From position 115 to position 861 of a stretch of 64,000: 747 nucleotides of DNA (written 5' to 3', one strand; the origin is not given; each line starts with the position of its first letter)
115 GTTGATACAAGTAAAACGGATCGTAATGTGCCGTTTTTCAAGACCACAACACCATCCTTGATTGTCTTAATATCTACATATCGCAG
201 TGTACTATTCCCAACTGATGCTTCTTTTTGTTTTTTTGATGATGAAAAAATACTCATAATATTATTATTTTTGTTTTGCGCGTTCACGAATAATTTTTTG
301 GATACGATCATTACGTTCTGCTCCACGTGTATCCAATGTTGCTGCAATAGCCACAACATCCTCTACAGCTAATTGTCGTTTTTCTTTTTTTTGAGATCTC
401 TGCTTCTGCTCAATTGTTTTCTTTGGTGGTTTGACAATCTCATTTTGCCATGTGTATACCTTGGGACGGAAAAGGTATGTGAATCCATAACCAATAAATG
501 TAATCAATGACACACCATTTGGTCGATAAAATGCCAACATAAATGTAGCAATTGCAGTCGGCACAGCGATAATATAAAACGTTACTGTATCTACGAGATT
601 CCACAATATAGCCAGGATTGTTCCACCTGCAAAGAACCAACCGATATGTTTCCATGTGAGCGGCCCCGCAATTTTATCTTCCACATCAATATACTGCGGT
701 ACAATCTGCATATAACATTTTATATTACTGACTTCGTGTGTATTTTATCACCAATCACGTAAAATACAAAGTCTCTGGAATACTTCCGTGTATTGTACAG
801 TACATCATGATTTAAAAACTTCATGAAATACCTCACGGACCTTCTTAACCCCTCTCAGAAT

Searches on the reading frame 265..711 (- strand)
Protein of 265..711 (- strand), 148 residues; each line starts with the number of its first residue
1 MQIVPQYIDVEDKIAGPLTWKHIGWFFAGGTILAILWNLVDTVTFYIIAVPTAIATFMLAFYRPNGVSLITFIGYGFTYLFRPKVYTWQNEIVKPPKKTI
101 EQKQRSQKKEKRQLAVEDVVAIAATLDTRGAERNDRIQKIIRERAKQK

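Call 10: search_protein_families(library=pfam, proteins=[window:265-711:-])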
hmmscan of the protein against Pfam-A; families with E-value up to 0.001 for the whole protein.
window:265-711:- (148 aa): 2 families
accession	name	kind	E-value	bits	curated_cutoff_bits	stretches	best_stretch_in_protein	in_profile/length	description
PF12666.12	PrgI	-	7.1e-08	33.3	27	1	5-86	3-89/91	PrgI family protein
PF12648.12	TcpE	-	8.9e-05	23.3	29.9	1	15-86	21-94/100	TcpE family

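Call 45: find_encoding_contigs(protein=window:265-711:-, flank=10000, max_places=6)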
Protein window:265-711:- (148 aa): 7 contigs read that carry it; 6 places shown.
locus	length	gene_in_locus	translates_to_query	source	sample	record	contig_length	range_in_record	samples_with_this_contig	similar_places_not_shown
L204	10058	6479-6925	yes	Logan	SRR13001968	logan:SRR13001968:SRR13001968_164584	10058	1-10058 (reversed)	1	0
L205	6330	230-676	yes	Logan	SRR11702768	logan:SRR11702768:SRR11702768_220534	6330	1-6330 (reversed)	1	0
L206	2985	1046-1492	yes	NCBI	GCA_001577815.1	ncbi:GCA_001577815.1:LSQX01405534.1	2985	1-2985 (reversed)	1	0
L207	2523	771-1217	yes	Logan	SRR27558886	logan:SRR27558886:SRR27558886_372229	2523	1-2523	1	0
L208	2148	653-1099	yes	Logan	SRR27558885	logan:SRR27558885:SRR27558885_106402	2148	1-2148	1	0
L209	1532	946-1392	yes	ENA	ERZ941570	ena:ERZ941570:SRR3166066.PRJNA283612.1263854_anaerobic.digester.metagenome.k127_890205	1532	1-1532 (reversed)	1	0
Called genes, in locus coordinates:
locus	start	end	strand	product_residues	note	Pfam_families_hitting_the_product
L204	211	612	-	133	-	PF00856:SET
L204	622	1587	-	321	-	PF01479:S4 (weak), PF00849:PseudoU_synth_2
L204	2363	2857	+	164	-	-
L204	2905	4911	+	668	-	-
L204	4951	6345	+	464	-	-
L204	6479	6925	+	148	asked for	PF12666:PrgI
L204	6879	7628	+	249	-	PF26593:TraC-like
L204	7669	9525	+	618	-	PF01935:DUF87, PF19044:P-loop_TraG, PF12846:AAA_10 (faint)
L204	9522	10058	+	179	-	?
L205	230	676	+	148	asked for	PF12666:PrgI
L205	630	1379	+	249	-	PF26593:TraC-like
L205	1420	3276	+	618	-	PF19044:P-loop_TraG, PF01935:DUF87, PF12846:AAA_10 (faint)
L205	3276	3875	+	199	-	-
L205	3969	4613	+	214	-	-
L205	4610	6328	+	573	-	?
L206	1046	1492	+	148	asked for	PF12666:PrgI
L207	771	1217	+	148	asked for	PF12666:PrgI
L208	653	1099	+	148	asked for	PF12666:PrgI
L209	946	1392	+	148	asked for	PF12666:PrgI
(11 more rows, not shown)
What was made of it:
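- T4SS-like genes lie at the left end of the window (calls 10, 45).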
